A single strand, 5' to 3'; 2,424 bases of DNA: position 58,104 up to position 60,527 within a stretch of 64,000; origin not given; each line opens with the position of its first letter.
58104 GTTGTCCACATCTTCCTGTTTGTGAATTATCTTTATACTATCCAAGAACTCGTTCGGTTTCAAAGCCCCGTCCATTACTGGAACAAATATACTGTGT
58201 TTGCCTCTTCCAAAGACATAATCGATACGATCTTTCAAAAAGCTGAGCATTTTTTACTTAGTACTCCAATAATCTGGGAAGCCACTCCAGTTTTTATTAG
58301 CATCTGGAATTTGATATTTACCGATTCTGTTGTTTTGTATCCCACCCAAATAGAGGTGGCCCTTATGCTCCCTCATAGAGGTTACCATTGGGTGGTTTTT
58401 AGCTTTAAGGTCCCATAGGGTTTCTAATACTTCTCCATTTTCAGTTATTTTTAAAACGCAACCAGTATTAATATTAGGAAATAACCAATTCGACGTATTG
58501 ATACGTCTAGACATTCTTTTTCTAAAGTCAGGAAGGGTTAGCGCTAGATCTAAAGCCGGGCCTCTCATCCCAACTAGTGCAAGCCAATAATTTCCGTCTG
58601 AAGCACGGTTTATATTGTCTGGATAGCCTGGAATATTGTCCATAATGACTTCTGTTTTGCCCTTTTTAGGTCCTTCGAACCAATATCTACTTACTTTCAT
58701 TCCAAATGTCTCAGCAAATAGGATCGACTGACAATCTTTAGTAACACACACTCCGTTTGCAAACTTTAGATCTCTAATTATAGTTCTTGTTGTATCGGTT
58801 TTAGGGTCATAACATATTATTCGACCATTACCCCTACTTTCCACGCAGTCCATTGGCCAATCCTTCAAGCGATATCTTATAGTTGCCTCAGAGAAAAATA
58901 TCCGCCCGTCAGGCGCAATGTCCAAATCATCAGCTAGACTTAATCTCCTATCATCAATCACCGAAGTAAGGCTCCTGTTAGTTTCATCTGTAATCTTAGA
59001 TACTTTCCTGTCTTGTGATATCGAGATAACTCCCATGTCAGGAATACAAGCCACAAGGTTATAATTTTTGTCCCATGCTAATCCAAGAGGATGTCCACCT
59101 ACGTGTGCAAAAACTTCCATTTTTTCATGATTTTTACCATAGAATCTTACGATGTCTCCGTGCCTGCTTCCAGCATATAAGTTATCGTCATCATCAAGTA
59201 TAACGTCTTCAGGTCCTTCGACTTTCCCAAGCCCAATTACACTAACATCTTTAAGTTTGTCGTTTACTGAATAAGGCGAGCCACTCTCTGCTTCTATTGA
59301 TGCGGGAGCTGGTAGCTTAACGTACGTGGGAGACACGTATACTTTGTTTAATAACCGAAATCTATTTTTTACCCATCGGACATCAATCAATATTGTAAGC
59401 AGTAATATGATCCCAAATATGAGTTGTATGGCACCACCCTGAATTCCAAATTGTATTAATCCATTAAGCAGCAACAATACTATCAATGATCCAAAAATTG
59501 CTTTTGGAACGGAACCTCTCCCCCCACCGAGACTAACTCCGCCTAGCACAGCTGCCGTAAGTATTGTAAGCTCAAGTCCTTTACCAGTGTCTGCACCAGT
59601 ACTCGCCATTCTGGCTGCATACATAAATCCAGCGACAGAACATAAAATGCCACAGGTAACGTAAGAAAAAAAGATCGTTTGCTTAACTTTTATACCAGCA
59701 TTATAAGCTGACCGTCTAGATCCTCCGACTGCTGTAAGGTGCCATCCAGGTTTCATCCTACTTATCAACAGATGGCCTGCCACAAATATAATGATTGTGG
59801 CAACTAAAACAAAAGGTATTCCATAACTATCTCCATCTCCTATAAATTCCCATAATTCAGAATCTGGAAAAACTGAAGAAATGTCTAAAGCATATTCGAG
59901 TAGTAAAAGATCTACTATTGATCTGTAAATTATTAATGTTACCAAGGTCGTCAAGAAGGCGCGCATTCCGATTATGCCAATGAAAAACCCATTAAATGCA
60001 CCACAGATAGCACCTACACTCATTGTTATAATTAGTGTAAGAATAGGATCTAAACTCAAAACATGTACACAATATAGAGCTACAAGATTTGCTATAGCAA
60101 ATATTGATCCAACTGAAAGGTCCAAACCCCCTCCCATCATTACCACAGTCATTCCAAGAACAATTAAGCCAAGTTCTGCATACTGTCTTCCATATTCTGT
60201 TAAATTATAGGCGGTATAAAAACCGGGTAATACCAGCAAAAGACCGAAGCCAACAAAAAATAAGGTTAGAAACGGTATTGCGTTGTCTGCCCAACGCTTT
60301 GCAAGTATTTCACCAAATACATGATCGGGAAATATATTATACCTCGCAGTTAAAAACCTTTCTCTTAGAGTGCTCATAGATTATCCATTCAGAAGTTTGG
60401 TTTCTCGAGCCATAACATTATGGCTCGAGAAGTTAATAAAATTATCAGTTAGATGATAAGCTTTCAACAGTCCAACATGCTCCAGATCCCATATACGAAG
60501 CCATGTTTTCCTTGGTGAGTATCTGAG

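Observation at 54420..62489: Six-gene CUT2-type ABC operon that links two strictosidine-synthase-like propellers and a CoA-transferase to an importer: candidate undescribed uptake-and-processing system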

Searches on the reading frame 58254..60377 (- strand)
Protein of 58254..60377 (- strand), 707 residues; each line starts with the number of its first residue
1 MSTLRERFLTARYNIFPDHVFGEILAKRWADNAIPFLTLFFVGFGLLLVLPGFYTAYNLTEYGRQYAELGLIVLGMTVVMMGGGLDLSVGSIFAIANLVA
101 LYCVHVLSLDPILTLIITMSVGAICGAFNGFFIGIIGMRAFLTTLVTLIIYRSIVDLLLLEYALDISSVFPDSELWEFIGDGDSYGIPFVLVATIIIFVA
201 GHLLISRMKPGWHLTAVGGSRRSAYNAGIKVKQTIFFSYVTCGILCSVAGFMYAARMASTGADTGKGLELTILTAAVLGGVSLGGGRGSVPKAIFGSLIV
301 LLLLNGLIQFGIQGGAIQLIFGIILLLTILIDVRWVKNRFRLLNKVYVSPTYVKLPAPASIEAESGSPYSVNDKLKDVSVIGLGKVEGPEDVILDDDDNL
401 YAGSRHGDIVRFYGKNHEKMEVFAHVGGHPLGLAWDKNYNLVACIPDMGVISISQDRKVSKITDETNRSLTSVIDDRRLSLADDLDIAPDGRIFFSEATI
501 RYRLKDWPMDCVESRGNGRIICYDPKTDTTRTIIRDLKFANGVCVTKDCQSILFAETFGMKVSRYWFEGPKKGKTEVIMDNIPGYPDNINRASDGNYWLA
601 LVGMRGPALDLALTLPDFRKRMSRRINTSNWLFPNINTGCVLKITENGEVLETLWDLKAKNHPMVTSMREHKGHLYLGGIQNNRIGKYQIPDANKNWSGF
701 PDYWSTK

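Call 3: search_protein_families(library=pfam, proteins=[window:58254-60377:-], max_evalue=0.01)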
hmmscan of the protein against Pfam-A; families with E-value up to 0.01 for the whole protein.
window:58254-60377:- (707 aa): 4 families
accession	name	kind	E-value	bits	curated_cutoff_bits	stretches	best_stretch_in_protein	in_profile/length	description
PF02653.21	BPD_transp_2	-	6.5e-29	101.3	26.8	1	67-328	10-268/269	Branched-chain amino acid transport system / permease component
PF03088.22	Str_synth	-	1.4e-19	70.5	25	1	483-569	1-88/89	Strictosidine synthase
PF20067.5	SSL_N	-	4.1e-14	52.6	18.9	1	368-412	2-46/46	Strictosidine synthase-like, N-terminal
PF08450.18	SGL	-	6.7e-11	42.7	26.3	1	430-603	42-203/246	SMP-30/Gluconolactonase/LRE-like region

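Call 4: search_protein_families(library=ncbifam, proteins=[window:58254-60377:-], max_evalue=0.01)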
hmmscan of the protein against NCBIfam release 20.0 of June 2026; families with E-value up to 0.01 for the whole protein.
window:58254-60377:- (707 aa): 10 families
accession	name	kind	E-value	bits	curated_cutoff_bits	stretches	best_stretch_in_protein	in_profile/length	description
NF040906.3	GguB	equivalog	5e-40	137.9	450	2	185-334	222-371/375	multiple monosaccharide ABC transporter permease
NF007067.0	PRK09512.1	equivalog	1.2e-37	129.8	398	1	47-333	34-318/321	ribose ABC transporter permease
NF008441.0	PRK11285.1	equivalog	1.8e-36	125.9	378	1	39-333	35-324/333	L-arabinose ABC transporter permease AraH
NF041862.1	YtfT_transport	equivalog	9.1e-31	107.2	535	1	67-333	64-325/339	galactofuranose ABC transporter, ATP-binding protein YtfT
NF007252.0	PRK09699.1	equivalog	1.2e-30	107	396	1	37-332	32-321/326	D-allose ABC transporter permease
NF008630.0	PRK11618.1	equivalog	8.5e-29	100.8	363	1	38-331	14-308/331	galactofuranose ABC transporter, permease protein YjfF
NF007014.0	PRK09478.1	equivalog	3.4e-23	82.5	386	1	31-334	15-330/336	galactose/methyl galactoside ABC transporter permease MglC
NF011961.0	PRK15432.1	equivalog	9e-23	81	388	1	69-335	47-307/344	autoinducer 2 ABC transporter permease LsrC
NF011612.1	PRK15038.1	equivalog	6.1e-22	78.2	500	1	65-329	38-302/322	autoinducer 2 ABC transporter permease LsrD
NF047929.1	ABC_B6_perm_2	equivalog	0.0048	16.1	400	1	64-252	51-248/337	putative B6 ABC transporter permease subunit 2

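Call 5: find_homologous_proteins(query=window:58254-60377:-, max_evalue=0.00001)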
Query window:58254-60377:- (707 aa): 4421 proteins with E <= 0.00001 among 8000 candidates; the best 120 are listed.
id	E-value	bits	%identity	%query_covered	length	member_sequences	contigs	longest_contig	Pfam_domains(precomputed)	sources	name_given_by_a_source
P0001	0.0e+0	1548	95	100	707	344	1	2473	PF02653.22,PF20067.6,PF03088.23,PF08450.19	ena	-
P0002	0.0e+0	1456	88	100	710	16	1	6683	PF02653.22,PF20067.6,PF03088.23,PF08450.19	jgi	jgi:ribose transport system permease protein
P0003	0.0e+0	1439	87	100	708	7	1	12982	PF02653.22,PF20067.6,PF03088.23,PF08450.19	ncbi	-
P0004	0.0e+0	1383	83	100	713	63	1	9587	PF02653.22,PF20067.6,PF03088.23,PF08450.19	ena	-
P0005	0.0e+0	1341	80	100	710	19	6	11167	PF02653.22,PF20067.6,PF03088.23,PF08450.19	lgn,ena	-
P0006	0.0e+0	1210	72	100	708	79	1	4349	PF02653.22,PF20067.6,PF03088.23,PF08450.19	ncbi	-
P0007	0.0e+0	1170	70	98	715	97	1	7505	PF02653.22,PF20067.6,PF03088.23,PF08450.19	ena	-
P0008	0.0e+0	1108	66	99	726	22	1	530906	PF02653.22,PF20067.6,PF03088.23,PF08450.19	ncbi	-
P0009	0.0e+0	1102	67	98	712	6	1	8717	PF02653.22,PF20067.6,PF03088.23,PF08450.19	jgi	-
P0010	0.0e+0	1092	64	99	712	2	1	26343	PF02653.22,PF20067.6,PF03088.23,PF08450.19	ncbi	-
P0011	0.0e+0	1080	66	99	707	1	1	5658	PF02653.22,PF20067.6,PF03088.23,PF08450.19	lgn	-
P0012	0.0e+0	1053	63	99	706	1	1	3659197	PF02653.22,PF20067.6,PF03088.23,PF08450.19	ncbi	ncbi:ABC transporter permease [Rhodobacteraceae bacterium Araon29]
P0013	0.0e+0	1053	63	98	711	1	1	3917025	PF02653.22,PF20067.6,PF03088.23,PF08450.19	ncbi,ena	-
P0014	0.0e+0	1031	62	99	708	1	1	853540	PF02653.22,PF20067.6,PF03088.23,PF08450.19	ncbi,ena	-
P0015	1.1e-292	991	59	99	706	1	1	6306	PF02653.22,PF20067.6,PF03088.23,PF08450.19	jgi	jgi:ribose transport system permease protein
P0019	9.1e-290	981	59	98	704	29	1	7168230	PF02653.22,PF20067.6,PF03088.23,PF08450.19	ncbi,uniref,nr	ncbi:ABC transporter permease [Mesorhizobium sp. M7D.F.Ca.US.005.01.1.1]|uniref:ABC transporter perm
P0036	5.5e-287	972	59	98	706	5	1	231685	PF02653.22,PF20067.6,PF03088.23,PF08450.19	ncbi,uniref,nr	ncbi:SMP-30/gluconolactonase/LRE family protein [Acidisoma cellulosilytica]|uniref:SMP-30/gluconolac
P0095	4.2e-283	959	57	98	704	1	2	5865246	PF02653.22,PF20067.6,PF03088.23,PF08450.19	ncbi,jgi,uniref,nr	ncbi:MAG TPA: SMP-30/gluconolactonase/LRE family protein [Hypericibacter adhaerens]|jgi:ribose trans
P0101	5.6e-283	959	57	100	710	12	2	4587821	PF02653.22,PF20067.6,PF03088.23,PF08450.19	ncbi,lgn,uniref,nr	ncbi:SMP-30/gluconolactonase/LRE family protein [Kaistia geumhonensis]|uniref:Autoinducer 2 import s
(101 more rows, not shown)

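Call 6: find_encoding_contigs(protein=P0019, flank=10000, max_places=2)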
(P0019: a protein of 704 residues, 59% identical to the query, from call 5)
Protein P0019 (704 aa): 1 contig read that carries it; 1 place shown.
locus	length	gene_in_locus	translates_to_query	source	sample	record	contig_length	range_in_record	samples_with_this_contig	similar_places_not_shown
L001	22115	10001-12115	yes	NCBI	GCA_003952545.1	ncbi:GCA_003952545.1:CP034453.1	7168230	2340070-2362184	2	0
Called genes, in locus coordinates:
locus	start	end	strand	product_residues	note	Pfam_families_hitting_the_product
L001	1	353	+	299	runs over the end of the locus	PF13508:Acetyltransf_7 (weak), PF18014:Acetyltransf_18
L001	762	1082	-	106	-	-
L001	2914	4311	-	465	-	PF00392:GntR, PF00155:Aminotran_1_2, PF12897:Asp_aminotransf (weak)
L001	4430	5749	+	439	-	PF00368:HMG-CoA_red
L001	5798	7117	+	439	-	PF02515:CoA_transf_3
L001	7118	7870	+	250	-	PF00378:ECH_1, PF16113:ECH_2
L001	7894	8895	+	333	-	PF02653:BPD_transp_2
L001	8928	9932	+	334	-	PF13407:Peripla_BP_4, PF00532:Peripla_BP_1 (weak)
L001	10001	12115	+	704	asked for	PF02653:BPD_transp_2, PF20067:SSL_N, PF08450:SGL, PF03088:Str_synth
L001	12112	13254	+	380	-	-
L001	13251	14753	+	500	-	PF00005:ABC_tran, PF13304:AAA_21 (faint), PF00005:ABC_tran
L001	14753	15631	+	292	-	PF00682:HMGL-like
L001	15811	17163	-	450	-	-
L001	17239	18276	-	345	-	PF02653:BPD_transp_2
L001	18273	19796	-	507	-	PF00005:ABC_tran, PF13401:AAA_22 (faint), PF13304:AAA_21 (faint), PF00005:ABC_tran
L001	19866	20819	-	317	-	PF00532:Peripla_BP_1, PF13407:Peripla_BP_4, PF13377:Peripla_BP_3 (weak)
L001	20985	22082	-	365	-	PF00356:LacI, PF00532:Peripla_BP_1, PF13407:Peripla_BP_4 (weak), PF13377:Peripla_BP_3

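Call 7: find_encoding_contigs(protein=P0012, flank=10000, max_places=2)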
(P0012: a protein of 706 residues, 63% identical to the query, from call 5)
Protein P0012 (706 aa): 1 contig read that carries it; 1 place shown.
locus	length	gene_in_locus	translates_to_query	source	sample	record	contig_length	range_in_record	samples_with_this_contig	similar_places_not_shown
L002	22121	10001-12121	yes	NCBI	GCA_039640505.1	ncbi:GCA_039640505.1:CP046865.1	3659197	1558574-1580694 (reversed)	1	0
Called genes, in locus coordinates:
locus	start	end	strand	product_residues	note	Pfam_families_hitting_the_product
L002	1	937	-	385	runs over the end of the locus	PF02771:Acyl-CoA_dh_N, PF02770:Acyl-CoA_dh_M, PF00441:Acyl-CoA_dh_1, PF08028:Acyl-CoA_dh_2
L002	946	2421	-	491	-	PF00171:Aldedh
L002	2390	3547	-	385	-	PF02515:CoA_transf_3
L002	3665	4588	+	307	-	PF00126:HTH_1, PF03466:LysR_substrate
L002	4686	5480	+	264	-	PF00378:ECH_1, PF16113:ECH_2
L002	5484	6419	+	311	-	PF00682:HMGL-like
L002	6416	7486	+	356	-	PF08240:ADH_N, PF00107:ADH_zinc_N, PF13602:ADH_zinc_N_2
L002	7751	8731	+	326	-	PF02653:BPD_transp_2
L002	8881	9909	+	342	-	PF13407:Peripla_BP_4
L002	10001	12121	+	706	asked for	PF02653:BPD_transp_2, PF20067:SSL_N, PF08450:SGL, PF03088:Str_synth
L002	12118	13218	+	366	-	-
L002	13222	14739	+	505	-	PF00005:ABC_tran, PF13304:AAA_21 (faint), PF00005:ABC_tran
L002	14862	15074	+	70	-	PF09954:DUF2188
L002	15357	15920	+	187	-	PF13521:AAA_28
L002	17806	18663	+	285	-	PF03328:HpcH_HpaI, PF15617:C-C_Bond_Lyase (weak)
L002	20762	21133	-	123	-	PF05717:TnpB_IS66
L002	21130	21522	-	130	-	-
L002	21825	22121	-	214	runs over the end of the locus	PF00106:adh_short, PF13561:adh_short_C2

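Call 8: find_encoding_contigs(protein=P0101, flank=10000, max_places=2)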
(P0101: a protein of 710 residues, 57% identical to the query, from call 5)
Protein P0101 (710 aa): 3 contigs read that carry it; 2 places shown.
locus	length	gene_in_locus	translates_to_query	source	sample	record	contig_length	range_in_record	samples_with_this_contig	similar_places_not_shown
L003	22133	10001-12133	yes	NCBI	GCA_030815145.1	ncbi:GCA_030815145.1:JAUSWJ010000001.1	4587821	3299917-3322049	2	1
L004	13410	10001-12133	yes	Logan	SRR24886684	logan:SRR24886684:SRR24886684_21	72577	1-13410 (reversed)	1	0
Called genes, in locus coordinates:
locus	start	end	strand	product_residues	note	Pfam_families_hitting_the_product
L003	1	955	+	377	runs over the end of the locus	PF00278:Orn_DAP_Arg_deC, PF01168:Ala_racemase_N (weak), PF02784:Orn_Arg_deC_N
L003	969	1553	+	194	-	PF00583:Acetyltransf_1, PF13673:Acetyltransf_10 (weak), PF13527:Acetyltransf_9 (weak), PF13508:Acetyltransf_7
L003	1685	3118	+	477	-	PF03435:Sacchrp_dh_NADP, PF16653:Sacchrp_dh_C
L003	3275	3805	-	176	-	PF11157:DUF2937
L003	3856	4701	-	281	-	PF01464:SLT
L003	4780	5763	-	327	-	PF25175:Beta-prop_WDR5 (weak), PF23381:Beta-prop_IFT122_1st, PF24814:WD40_Prp19, PF25460:Beta-prop_Aladin (weak), PF25174:Beta-prop_THOC3, PF25175:Beta-prop_WDR5 (weak), PF23381:Beta-prop_IFT122_1st, PF23383:Beta-prop_IFT140_1st (weak), +8 more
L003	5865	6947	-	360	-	PF03193:RsgA_GTPase (faint), PF02492:cobW, PF07683:CobW_C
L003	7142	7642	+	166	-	PF01292:Ni_hydr_CYTB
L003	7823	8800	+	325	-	PF02653:BPD_transp_2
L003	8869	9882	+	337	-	PF13407:Peripla_BP_4, PF00532:Peripla_BP_1 (weak)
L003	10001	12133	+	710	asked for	PF02653:BPD_transp_2, PF20067:SSL_N, PF08450:SGL, PF03088:Str_synth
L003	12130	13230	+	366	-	PF03088:Str_synth (faint)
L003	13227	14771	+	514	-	PF00005:ABC_tran, PF13304:AAA_21 (faint), PF00005:ABC_tran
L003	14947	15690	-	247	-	PF00106:adh_short, PF08659:KR, PF13561:adh_short_C2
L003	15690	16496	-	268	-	PF00753:Lactamase_B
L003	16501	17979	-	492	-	PF00171:Aldedh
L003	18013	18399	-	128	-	PF02627:CMD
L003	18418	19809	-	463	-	PF03972:MmgE_PrpD_N, PF19305:MmgE_PrpD_C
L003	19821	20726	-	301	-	PF02826:2-Hacid_dh_C (weak), PF03446:NAD_binding_2, PF03807:F420_oxidored, PF14833:NAD_binding_11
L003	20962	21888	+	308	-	PF00126:HTH_1, PF03466:LysR_substrate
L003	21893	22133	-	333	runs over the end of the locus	PF00005:ABC_tran, PF08352:oligo_HPY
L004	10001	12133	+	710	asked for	PF02653:BPD_transp_2, PF20067:SSL_N, PF08450:SGL, PF03088:Str_synth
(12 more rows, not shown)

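Call 11: find_related_loci(query=window:58254-60377:-, collection=genome_contigs, flank=10000)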
Query window:58254-60377:- (707 aa) in genome_contigs; peptide patterns used: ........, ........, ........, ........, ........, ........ (x = any residue, [..] = any of these).
30 stretches matched a pattern; 8 encode a relative of the query (tblastn E <= 1e-3); 7 distinct loci.
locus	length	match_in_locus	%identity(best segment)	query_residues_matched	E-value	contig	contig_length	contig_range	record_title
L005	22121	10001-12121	94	1-707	0e+0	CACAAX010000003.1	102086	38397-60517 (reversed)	uncultured Alphaproteobacteria bacterium isolate AG-897-D05 genome assembly, contig: AG-897-D05_NODE_3, whole genome sho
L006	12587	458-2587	83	1-705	0e+0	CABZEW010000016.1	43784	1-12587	MAG: uncultured Alphaproteobacteria bacterium isolate AG-337-E14 genome assembly, contig: AG-337-E14_NODE_16, whole geno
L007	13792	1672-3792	94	1-707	0e+0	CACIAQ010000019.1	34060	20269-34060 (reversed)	uncultured Alphaproteobacteria bacterium isolate AG-430-P14 genome assembly, contig: AG-430-P14_NODE_19, whole genome sh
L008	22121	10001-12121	95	1-707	0e+0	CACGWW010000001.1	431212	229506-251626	uncultured Alphaproteobacteria bacterium isolate AG-426-E23 genome assembly, contig: AG-426-E23_NODE_1, whole genome sho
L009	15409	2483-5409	56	8-704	0e+0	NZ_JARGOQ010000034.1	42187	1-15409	MAG: Sneathiella sp. isolate bin_em_oilr2.023 NODE_630_length_42187_cov_9.202625, whole genome shotgun sequence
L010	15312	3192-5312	95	1-707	0e+0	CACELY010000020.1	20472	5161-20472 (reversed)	uncultured Alphaproteobacteria bacterium isolate AG-905-N21 genome assembly, contig: AG-905-N21_NODE_20, whole genome sh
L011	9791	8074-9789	54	11-582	0e+0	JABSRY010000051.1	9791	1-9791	MAG: Hyphomicrobiales bacterium isolate DT_98 DT-Rhizobiales-1_scaffold_51, whole genome shotgun sequence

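Call 13: find_encoding_contigs(protein=P0008, flank=10000, max_places=1)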
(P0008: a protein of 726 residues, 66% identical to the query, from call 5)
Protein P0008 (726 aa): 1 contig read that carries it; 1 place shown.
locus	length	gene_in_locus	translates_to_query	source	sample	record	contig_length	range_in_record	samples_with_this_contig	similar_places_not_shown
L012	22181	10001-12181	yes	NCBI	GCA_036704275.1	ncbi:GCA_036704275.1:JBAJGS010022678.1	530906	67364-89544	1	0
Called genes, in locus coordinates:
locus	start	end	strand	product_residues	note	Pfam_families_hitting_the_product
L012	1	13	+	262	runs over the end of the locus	PF01266:DAO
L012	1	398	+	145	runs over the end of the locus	-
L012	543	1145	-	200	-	PF18019:Cas3_HD (weak), PF01966:HD (weak)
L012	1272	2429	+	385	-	PF25917:BSH_RND, PF25973:BSH_CzcB (faint), PF25876:HH_MFP_RND, PF25944:Beta-barrel_RND, PF25967:RND-MFP_C, PF25989:YknX_C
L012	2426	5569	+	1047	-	PF00873:ACR_tran, PF03176:MMPL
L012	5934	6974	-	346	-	PF01636:APH, PF02958:EcKL (faint)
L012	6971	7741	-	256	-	PF00392:GntR, PF07729:FCD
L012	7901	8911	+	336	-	PF02653:BPD_transp_2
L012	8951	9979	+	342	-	PF13407:Peripla_BP_4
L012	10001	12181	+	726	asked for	PF02653:BPD_transp_2, PF20067:SSL_N, PF08450:SGL, PF03088:Str_synth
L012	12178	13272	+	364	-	-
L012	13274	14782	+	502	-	PF00005:ABC_tran, PF13304:AAA_21 (faint), PF00005:ABC_tran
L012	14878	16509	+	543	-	PF00501:AMP-binding, PF13193:AMP-binding_C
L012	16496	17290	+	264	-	PF00106:adh_short, PF08659:KR, PF13561:adh_short_C2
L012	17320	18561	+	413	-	PF02771:Acyl-CoA_dh_N, PF02770:Acyl-CoA_dh_M, PF00441:Acyl-CoA_dh_1, PF08028:Acyl-CoA_dh_2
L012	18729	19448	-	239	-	PF00106:adh_short, PF01370:Epimerase (faint), PF08659:KR, PF13561:adh_short_C2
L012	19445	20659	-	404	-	PF02770:Acyl-CoA_dh_M, PF00441:Acyl-CoA_dh_1, PF08028:Acyl-CoA_dh_2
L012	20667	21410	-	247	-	PF00106:adh_short, PF01370:Epimerase (weak), PF08659:KR, PF13561:adh_short_C2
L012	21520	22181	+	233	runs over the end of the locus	PF00440:TetR_N, PF17932:TetR_C_24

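Call 14: find_encoding_contigs(protein=P0013, flank=10000, max_places=1)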
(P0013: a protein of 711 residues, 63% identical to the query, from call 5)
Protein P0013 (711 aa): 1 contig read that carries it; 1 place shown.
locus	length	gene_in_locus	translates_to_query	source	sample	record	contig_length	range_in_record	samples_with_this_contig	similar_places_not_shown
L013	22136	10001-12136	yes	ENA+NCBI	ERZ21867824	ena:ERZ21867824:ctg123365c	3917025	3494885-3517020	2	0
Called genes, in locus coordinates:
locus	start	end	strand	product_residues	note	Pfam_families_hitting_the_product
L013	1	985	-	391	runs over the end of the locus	PF13433:Peripla_BP_5, PF13458:Peripla_BP_6, PF01094:ANF_receptor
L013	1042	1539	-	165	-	PF01047:MarR, PF12802:MarR_2, PF13463:HTH_27 (weak)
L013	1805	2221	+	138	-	PF01042:Ribonuc_L-PSP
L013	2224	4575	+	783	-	PF00724:Oxidored_FMN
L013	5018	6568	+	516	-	PF00501:AMP-binding, PF13193:AMP-binding_C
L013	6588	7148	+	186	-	PF02627:CMD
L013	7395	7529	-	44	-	-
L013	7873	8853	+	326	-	PF02653:BPD_transp_2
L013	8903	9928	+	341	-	PF13407:Peripla_BP_4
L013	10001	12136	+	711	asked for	PF02653:BPD_transp_2, PF20067:SSL_N, PF08450:SGL, PF03088:Str_synth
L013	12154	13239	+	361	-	PF03088:Str_synth (faint)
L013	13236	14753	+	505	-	PF00005:ABC_tran, PF13304:AAA_21 (faint), PF00005:ABC_tran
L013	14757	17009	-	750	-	PF18364:Molybdopterin_N, PF00384:Molybdopterin, PF01568:Molydop_binding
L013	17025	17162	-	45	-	PF05694:SBP56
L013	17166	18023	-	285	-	PF03328:HpcH_HpaI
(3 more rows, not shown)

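Call 15: find_encoding_contigs(protein=P0095, flank=10000, max_places=1)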
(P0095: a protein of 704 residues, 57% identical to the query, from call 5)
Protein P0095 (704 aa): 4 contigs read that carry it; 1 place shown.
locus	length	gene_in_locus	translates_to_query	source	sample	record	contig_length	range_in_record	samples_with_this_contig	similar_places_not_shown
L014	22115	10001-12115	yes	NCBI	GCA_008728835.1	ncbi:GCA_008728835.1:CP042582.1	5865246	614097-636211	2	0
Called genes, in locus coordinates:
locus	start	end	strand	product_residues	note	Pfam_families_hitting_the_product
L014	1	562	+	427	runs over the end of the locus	PF00201:UDPGT (weak)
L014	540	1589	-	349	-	PF08100:Dimerisation, PF25213:HVO_A0261_N (weak), PF00891:Methyltransf_2, PF08242:Methyltransf_12 (weak)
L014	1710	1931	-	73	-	PF06568:YjiS-like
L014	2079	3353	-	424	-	PF00368:HMG-CoA_red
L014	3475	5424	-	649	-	PF01590:GAF, PF13185:GAF_2, PF13492:GAF_3, PF13556:HTH_30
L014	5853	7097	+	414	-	PF02515:CoA_transf_3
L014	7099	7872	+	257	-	PF00378:ECH_1, PF16113:ECH_2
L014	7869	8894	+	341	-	PF02653:BPD_transp_2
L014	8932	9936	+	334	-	PF13407:Peripla_BP_4, PF00532:Peripla_BP_1 (weak)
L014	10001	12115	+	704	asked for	PF02653:BPD_transp_2, PF20067:SSL_N, PF08450:SGL, PF03088:Str_synth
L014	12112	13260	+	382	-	PF03088:Str_synth (weak)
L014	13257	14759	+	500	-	PF00005:ABC_tran, PF13304:AAA_21 (faint), PF00005:ABC_tran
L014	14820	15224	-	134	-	-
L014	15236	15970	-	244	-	PF06912:DUF1275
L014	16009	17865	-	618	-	PF07969:Amidohydro_3, PF01979:Amidohydro_1 (weak)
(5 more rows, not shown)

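Call 16: find_encoding_contigs(protein=P0036, flank=10000, max_places=1)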
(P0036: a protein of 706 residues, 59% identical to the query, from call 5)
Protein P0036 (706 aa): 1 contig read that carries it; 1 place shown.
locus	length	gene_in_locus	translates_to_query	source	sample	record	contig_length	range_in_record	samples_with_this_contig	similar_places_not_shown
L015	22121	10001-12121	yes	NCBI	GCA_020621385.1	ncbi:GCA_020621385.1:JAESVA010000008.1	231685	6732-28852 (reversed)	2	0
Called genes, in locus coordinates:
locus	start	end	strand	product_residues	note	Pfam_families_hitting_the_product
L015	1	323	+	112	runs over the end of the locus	-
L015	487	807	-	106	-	-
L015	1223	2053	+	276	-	PF00106:adh_short, PF08659:KR, PF13561:adh_short_C2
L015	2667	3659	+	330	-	PF00532:Peripla_BP_1, PF13407:Peripla_BP_4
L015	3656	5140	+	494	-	PF00005:ABC_tran, PF13304:AAA_21 (faint), PF00005:ABC_tran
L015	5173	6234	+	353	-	PF02653:BPD_transp_2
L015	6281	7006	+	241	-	PF00106:adh_short, PF08659:KR, PF01370:Epimerase (faint), PF13561:adh_short_C2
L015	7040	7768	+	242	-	PF00106:adh_short, PF08659:KR, PF13561:adh_short_C2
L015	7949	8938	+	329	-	PF02653:BPD_transp_2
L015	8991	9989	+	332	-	PF13407:Peripla_BP_4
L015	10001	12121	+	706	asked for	PF02653:BPD_transp_2, PF20067:SSL_N, PF08450:SGL, PF03088:Str_synth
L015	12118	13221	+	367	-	PF01436:NHL (faint)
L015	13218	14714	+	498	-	PF00005:ABC_tran, PF13304:AAA_21 (faint), PF00005:ABC_tran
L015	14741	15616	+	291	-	PF23023:Anti-Pycsar_Apyc1 (weak), PF00753:Lactamase_B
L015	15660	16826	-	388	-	PF13433:Peripla_BP_5 (faint), PF13458:Peripla_BP_6, PF01094:ANF_receptor (faint)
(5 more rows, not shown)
